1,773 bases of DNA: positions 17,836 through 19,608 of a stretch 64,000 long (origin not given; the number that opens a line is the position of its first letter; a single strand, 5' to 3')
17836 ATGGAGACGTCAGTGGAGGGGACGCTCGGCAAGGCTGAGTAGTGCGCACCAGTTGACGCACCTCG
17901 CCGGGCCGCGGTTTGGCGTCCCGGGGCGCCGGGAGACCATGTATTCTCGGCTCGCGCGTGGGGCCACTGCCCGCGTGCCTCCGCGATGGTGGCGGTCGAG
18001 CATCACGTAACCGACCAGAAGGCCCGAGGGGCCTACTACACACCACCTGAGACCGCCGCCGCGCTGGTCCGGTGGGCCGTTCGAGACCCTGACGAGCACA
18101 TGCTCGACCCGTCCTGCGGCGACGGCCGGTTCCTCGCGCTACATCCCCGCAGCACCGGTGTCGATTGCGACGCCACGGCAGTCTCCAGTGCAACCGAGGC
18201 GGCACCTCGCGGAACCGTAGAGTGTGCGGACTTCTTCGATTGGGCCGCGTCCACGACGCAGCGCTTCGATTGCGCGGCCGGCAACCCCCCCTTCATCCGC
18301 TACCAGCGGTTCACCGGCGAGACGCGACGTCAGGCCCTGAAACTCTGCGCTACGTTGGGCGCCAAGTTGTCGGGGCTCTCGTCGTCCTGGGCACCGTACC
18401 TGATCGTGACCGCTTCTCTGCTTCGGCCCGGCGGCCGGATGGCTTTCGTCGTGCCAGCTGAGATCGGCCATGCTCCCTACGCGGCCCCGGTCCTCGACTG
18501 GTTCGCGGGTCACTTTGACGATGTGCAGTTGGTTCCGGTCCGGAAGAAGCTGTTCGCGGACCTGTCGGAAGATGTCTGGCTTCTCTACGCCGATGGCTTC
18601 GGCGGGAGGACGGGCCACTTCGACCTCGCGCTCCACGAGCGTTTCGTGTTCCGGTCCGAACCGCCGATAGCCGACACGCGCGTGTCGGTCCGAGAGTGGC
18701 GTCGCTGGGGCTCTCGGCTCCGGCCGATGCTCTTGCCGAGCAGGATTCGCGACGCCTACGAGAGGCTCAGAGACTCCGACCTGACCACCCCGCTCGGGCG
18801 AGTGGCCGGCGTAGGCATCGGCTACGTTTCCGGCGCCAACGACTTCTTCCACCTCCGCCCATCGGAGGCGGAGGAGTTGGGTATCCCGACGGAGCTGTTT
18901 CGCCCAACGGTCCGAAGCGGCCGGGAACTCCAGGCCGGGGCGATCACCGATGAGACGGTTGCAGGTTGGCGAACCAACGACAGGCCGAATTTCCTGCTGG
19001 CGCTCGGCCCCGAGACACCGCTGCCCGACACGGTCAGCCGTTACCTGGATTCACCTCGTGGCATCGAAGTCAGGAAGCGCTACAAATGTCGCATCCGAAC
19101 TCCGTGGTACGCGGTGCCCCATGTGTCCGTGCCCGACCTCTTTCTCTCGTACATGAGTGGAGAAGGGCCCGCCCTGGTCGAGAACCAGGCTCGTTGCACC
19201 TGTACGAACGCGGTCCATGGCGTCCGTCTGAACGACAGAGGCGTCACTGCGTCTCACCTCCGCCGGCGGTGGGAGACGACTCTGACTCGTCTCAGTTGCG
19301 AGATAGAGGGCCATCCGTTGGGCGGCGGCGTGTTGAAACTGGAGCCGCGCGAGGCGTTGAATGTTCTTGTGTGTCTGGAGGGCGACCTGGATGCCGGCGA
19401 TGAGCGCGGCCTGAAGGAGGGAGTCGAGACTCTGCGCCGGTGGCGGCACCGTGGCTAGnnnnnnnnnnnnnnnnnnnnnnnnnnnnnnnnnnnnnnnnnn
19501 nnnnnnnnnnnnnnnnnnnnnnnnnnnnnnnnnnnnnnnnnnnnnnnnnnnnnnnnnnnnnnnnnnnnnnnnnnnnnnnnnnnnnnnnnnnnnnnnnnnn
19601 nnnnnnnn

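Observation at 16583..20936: Second small accessory islet: DUF4160, lipoprotein, gamma-class N6A methyltransferase with overlapping unknown ORF, pRiA4b-ORF3-like protein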

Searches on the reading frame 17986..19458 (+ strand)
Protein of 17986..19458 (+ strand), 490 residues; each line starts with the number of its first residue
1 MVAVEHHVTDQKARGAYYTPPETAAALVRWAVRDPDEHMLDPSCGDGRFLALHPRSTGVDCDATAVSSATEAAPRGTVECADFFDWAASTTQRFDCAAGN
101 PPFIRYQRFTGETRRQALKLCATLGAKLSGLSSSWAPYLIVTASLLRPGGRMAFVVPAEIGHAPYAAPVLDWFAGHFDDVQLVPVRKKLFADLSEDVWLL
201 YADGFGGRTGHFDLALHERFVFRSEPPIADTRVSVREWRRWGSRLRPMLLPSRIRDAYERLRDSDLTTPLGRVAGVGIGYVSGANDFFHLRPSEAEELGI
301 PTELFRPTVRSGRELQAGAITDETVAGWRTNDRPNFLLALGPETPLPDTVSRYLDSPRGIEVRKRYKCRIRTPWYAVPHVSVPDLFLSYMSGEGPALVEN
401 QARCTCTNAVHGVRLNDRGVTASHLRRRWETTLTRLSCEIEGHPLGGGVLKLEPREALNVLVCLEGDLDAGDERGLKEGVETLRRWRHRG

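Call 3: search_protein_families(library=pfam, proteins=[window:17986-19458:+], max_evalue=0.01)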
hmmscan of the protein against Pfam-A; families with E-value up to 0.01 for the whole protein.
window:17986-19458:+ (490 aa): 4 families
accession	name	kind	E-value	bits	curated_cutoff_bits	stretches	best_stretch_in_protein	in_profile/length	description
PF22837.1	M_Eco57I_C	-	3.1e-12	46.9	27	1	335-462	97-222/283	Type II methyltransferase M.Eco57I, C-terminal domain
PF02384.22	N6_Mtase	-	4e-05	23.5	20.4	1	10-51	21-62/311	N-6 DNA Methylase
PF07669.17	Eco57I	-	0.0011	19.5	25.3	1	82-161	57-139/171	Eco57I restriction-modification methylase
PF01170.24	UPF0020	-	0.0075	16.4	22.3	0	23-50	16-43/197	RMKL-like, methyltransferase domain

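Call 4: search_protein_families(library=ncbifam, proteins=[window:17986-19458:+], max_evalue=0.01)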
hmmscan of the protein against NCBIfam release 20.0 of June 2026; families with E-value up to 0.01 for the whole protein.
window:17986-19458:+ (490 aa): 3 families
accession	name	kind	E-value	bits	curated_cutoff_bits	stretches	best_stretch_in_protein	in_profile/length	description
NF047738.1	antiphage_MADS2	equivalog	1.9e-06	26.5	720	1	11-51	307-347/654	methylation-associated defense system DNA methyltransferase MAD2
TIGR02987.1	met_A_Alw26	exception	0.00071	18.4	353.5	1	12-52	1-48/523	Alw26I/Eco31I/Esp3I family type II restriction adenine-specific DNA-methyltransferase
NF047853.1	tRm6a37MtseTrmN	equivalog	0.0032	17.2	350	1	67-177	82-190/244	tRNA(1)(Val) (adenine(37)-N(6))-methyltransferase TrmN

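Call 5: search_protein_families(library=padloc, proteins=[window:17986-19458:+], max_evalue=0.01)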
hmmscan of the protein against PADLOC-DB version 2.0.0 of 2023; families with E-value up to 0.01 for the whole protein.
window:17986-19458:+ (490 aa): 24 families
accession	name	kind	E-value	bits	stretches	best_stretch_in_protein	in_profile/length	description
PDLC03267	MTase_II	-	5.2e-87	291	1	6-463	5-476/539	Type II methyltransferase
PDLC03301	MTase_II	-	8.1e-72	240.6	1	6-463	66-535/604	Type II methyltransferase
PDLC03328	MTase_II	-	2.8e-17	60.5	1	8-391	25-419/587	Type II methyltransferase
PDLC04134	mad2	-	3.1e-16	57.3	1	8-191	264-431/492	mads_2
PDLC03222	MTase_II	-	8.5e-14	49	2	268-462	391-579/602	Type II methyltransferase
PDLC03331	MTase_II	-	1.4e-12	45.1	1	269-413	293-435/541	Type II methyltransferase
PDLC03248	MTase_II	-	9.3e-12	42.4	1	14-166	9-157/521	Type II methyltransferase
PDLC03258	MTase_II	-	4.7e-11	40.5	1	12-196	20-194/366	Type II methyltransferase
PDLC03293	MTase_II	-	4.7e-10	36.8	1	9-159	11-165/427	Type II methyltransferase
PDLC03282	MTase_II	-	2.1e-07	28.6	1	9-157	8-138/386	Type II methyltransferase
PDLC03719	oMTase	-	4e-06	24.1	1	13-169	24-178/387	orphan methyltransferase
PDLC03338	MTase_II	-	1.3e-05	22.2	1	12-51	127-170/604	Type II methyltransferase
PDLC03318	MTase_II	-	2e-05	21.2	1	11-51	340-380/723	Type II methyltransferase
PDLC03226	MTase_II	-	3.3e-05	20.7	1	3-155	5-185/579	Type II methyltransferase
PDLC03026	MTase_I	-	7.1e-05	20.1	0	77-159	237-309/487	Type I methyltransferase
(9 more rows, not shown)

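Call 7: search_solved_structures(query=window:17986-19458:+, max_evalue=0.01)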
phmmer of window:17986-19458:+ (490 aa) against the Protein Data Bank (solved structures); distinct sequences matched with E-value up to 0.01: 4.
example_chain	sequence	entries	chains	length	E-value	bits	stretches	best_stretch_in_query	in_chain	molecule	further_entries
1aqi_A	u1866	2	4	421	5.4e-06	28.3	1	13-158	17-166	ADENINE-N6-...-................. TAQI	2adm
1aqj_A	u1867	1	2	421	5.4e-06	28.3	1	13-158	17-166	ADENINE-N6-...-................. TAQI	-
2ibs_A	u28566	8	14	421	1e-05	27.4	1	13-158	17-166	Modification methylase TaqI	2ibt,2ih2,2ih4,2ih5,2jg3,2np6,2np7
1g38_A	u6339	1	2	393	3.2e-05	25.8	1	19-158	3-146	MODIFICATION METHYLASE TAQI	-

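Call 48: search_dna_similar(query=window:17986-19458:+, collection=plasmids, mode=protein, max_rows=40, rows=spread)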
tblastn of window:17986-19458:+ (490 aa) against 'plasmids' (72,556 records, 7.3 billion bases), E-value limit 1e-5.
Records with a match: 95; places in all: 100; records where one place covers at least 80% of the query: 76.
Best place of each record, by identity: 60-80% 1; <60% 94.
By first word of the organism name: Rhizobium 15; Acinetobacter 9; Xanthomonas 8; Sphingomonas 3; Corynebacterium 3; Gordonia 3; Paraburkholderia 2; Sinorhizobium 2; Pseudonocardia 2; Ensifer 2; and 40 more.
By predicted mobility (MOB-suite, as given by PLSDB): conjugative 38; non-mobilizable 29; mobilizable 28.
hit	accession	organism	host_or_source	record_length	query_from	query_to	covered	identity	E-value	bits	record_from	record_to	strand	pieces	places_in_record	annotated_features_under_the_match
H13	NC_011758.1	Methylorubrum extorquens CM4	-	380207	11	490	98%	57.0%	9e-162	514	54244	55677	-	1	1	N-6 DNA methylase | hypothetical protein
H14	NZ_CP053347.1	Sphingomonas sp. AP4-R1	Malus prunifolia (crab apple),cell ...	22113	10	490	98%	55.0%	2e-158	505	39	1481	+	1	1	N-6 DNA methylase | hypothetical protein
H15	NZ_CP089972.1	Cereibacter azotoformans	Owen's River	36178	10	488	98%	53.0%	7e-153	489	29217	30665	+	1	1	N-6 DNA methylase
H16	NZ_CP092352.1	Rhizobium sp. C104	Cell culture,nodule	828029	12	488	97%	48.5%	7e-138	446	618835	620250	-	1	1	N-6 DNA methylase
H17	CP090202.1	Rhizobium leguminosarum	Trifolium ambiguum,Cell culture,nodule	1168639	12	488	95%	49.1%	2e-117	450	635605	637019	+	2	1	hypothetical protein | N-6 DNA methylase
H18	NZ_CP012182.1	Pseudonocardia sp. EC080610-09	Apterostigma dentigerum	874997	11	474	95%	34.3%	2e-57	213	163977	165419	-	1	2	N-6 DNA methylase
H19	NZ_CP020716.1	Cnuibacter physcomitrellae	Physcomitrium patens,single cell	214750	11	457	91%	34.3%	1e-62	228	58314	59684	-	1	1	N-6 DNA methylase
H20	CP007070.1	Rhizobium leguminosarum bv. trifolii CB782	plant root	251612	11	457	91%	33.3%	1e-55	207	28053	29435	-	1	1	methyltransferase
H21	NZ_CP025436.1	Gordonia sp. YC-JH1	mixed culture,petroleum-contaminated ...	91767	11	457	91%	33.2%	7e-59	217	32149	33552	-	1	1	N-6 DNA methylase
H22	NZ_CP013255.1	Kocuria flava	single cell,air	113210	11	457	91%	32.8%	1e-49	190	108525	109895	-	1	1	N-6 DNA methylase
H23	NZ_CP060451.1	Xanthomonas citri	Cell culture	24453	10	462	92%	32.2%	7e-56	208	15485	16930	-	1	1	N-6 DNA methylase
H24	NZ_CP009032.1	Xanthomonas citri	Citrus x limon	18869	10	462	92%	32.2%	1e-55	207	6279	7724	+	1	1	N-6 DNA methylase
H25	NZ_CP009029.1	Xanthomonas citri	Citrus x aurantiifolia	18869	10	462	92%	32.2%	1e-55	207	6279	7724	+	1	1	N-6 DNA methylase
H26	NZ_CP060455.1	Xanthomonas citri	Cell culture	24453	10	462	92%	32.2%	2e-55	207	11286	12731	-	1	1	N-6 DNA methylase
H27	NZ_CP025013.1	Rhizobium leguminosarum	Lotus corniculatus,Bacteria culture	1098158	11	457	91%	32.1%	2e-55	207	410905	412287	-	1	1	record has no annotation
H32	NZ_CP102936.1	Acinetobacter sp. AOR07_HL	Homo sapiens,whole organism,oral sawb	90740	9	456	91%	27.8%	3e-41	165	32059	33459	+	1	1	N-6 DNA methylase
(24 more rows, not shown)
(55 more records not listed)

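Call 54: get_annotated_region(hit=H24, flank=3000)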
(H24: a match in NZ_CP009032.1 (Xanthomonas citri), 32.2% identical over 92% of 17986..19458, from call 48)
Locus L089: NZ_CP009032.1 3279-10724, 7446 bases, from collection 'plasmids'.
description: Xanthomonas citri pv. citri strain AW14 plasmid pXCAW19, complete sequence
organism: Xanthomonas citri (NCBI taxid 611301)
taxonomy: Bacteria; Pseudomonadota; Gammaproteobacteria; Lysobacterales; Lysobacteraceae; Xanthomonas; Xanthomonas citri
host: -; source: Citrus x limon; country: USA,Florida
typing (MOB-suite, as given by PLSDB): conjugative; replicon rep_cluster_704; relaxase MOBQ; mating-pair formation MPF_T
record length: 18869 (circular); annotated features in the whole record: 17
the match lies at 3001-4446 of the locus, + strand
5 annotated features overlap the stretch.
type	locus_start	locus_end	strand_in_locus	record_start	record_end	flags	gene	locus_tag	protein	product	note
CDS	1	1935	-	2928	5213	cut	-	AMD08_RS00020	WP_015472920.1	AAA family ATPase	-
CDS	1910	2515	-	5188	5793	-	-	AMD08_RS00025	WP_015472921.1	recombinase family protein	GO:0006310 - DNA recombination [Evidence IEA]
CDS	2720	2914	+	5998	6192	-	-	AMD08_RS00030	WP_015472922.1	ribbon-helix-helix domain-containing protein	-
CDS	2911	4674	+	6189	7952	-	-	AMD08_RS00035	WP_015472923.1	N-6 DNA methylase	GO:0006306 - DNA methylation [Evidence IEA]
CDS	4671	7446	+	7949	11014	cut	-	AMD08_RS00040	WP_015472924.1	N-6 DNA methylase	GO:0006306 - DNA methylation [Evidence IEA]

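Call 55: get_annotated_region(hit=H21, flank=3000)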
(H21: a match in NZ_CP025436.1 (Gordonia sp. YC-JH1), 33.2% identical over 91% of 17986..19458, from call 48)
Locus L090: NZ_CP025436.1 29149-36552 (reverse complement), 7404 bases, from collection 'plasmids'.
description: Gordonia sp. YC-JH1 plasmid pGOR1, complete sequence
organism: Gordonia sp. YC-JH1 (NCBI taxid 2059875)
taxonomy: Bacteria; Actinomycetota; Actinomycetes; Mycobacteriales; Gordoniaceae; Gordonia; Gordonia sp. YC-JH1
host: -; source: mixed culture,petroleum-contaminated soils; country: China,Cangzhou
typing (MOB-suite, as given by PLSDB): mobilizable; relaxase MOBP
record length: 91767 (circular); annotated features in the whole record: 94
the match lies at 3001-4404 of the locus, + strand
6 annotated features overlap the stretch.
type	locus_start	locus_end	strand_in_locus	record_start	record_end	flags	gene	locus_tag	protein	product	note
CDS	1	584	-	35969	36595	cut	-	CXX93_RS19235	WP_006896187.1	TetR/AcrR family transcriptional regulator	GO:0006355 - regulation of DNA-templated transcription [Evidence IEA]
CDS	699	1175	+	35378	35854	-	-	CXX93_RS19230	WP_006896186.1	PaaI family thioesterase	-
CDS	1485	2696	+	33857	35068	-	-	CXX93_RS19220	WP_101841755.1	IS110 family transposase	-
CDS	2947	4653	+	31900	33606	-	-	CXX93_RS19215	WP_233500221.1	N-6 DNA methylase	GO:0006306 - DNA methylation [Evidence IEA]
CDS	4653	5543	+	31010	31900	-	-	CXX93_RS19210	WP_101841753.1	hypothetical protein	-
CDS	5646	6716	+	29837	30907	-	-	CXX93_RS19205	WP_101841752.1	DUF3644 domain-containing protein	-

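Call 56: get_annotated_region(hit=H32, flank=3000)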
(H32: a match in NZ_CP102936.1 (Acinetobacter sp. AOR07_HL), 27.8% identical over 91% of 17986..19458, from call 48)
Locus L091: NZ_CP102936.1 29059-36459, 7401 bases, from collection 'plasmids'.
description: Acinetobacter sp. AOR07_HL plasmid unnamed2, complete sequence
organism: Acinetobacter sp. AOR07_HL (NCBI taxid 2919376)
taxonomy: Bacteria; Pseudomonadota; Gammaproteobacteria; Moraxellales; Moraxellaceae; Acinetobacter; Acinetobacter sp. AOR07 HL
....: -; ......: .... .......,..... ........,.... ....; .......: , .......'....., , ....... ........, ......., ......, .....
typing (MOB-suite, as given by PLSDB): mobilizable; replicon rep_cluster_1218; relaxase MOBP
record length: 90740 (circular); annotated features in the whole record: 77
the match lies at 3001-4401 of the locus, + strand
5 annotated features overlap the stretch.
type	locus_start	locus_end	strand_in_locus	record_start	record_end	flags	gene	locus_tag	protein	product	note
CDS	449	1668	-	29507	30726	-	-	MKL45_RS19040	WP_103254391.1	IS3 family transposase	-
CDS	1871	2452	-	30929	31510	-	umuD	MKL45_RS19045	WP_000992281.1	translesion error-prone DNA polymerase V autoproteolytic subunit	-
CDS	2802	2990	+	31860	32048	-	-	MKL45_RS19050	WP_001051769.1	hypothetical protein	-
CDS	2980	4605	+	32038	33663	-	-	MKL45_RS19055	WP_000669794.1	N-6 DNA methylase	GO:0006306 - DNA methylation [Evidence IEA]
CDS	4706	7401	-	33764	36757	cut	-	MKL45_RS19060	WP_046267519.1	N-6 DNA methylase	GO:0006306 - DNA methylation [Evidence IEA]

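Call 57: search_protein_families(library=pfam, proteins=[L090:4653-5543:+], max_evalue=10)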
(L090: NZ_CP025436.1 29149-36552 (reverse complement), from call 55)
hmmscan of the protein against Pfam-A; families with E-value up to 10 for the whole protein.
L090:4653-5543:+ (296 aa): 1 family
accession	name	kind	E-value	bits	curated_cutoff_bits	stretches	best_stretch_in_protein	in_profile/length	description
PF13019.12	Sde2_N_Ubi_yeast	-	0.081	13.8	26.4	1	94-160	1-68/86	Yeast Splicing regulator sde2, N-terminal ubiquitin domain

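Call 58: search_protein_families(library=padloc, proteins=[L090:4653-5543:+, L090:2947-4653:+], max_evalue=1)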
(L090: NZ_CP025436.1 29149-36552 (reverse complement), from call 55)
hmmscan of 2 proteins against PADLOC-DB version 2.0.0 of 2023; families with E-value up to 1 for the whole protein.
L090:4653-5543:+ (296 aa): 2 families
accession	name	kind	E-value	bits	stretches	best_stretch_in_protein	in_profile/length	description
PDLC03558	REase_II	-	0.0005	17.6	1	148-191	134-177/293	Type II restriction enzyme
PDLC03400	REase_II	-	0.025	12.6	1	152-216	105-173/222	Type II restriction enzyme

L090:2947-4653:+ (568 aa): 47 families (the best 25 are shown)
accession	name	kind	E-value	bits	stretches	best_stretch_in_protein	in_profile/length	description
PDLC03301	MTase_II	-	3e-184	612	1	10-561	62-600/604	Type II methyltransferase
PDLC03267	MTase_II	-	5.2e-108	360.3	1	13-560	4-538/539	Type II methyltransferase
PDLC03222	MTase_II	-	1e-29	101.6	1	15-497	124-585/602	Type II methyltransferase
PDLC04134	mad2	-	1.2e-24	85.1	1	17-223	265-443/492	mads_2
PDLC03331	MTase_II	-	5.3e-22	76.2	1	18-485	25-482/541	Type II methyltransferase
PDLC03328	MTase_II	-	2.7e-21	73.7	1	10-492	19-503/587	Type II methyltransferase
PDLC03338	MTase_II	-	5.9e-20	69.5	1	17-222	124-345/604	Type II methyltransferase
PDLC03248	MTase_II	-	9.4e-17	58.9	1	23-222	10-191/521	Type II methyltransferase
PDLC03293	MTase_II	-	4.3e-15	53.4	1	17-223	11-204/427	Type II methyltransferase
PDLC03226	MTase_II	-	5.5e-14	49.7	1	13-210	7-217/579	Type II methyltransferase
PDLC03335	MTase_II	-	2.2e-13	47.7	1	20-209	77-285/607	Type II methyltransferase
PDLC03313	MTase_II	-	2.4e-12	44.1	1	19-201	19-225/563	Type II methyltransferase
PDLC03258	MTase_II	-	5.5e-12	43.5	1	19-195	19-171/366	Type II methyltransferase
PDLC03719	oMTase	-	5.6e-12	43.3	1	9-145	10-142/387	orphan methyltransferase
PDLC03026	MTase_I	-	4.2e-09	34.1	1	19-201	139-329/487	Type I methyltransferase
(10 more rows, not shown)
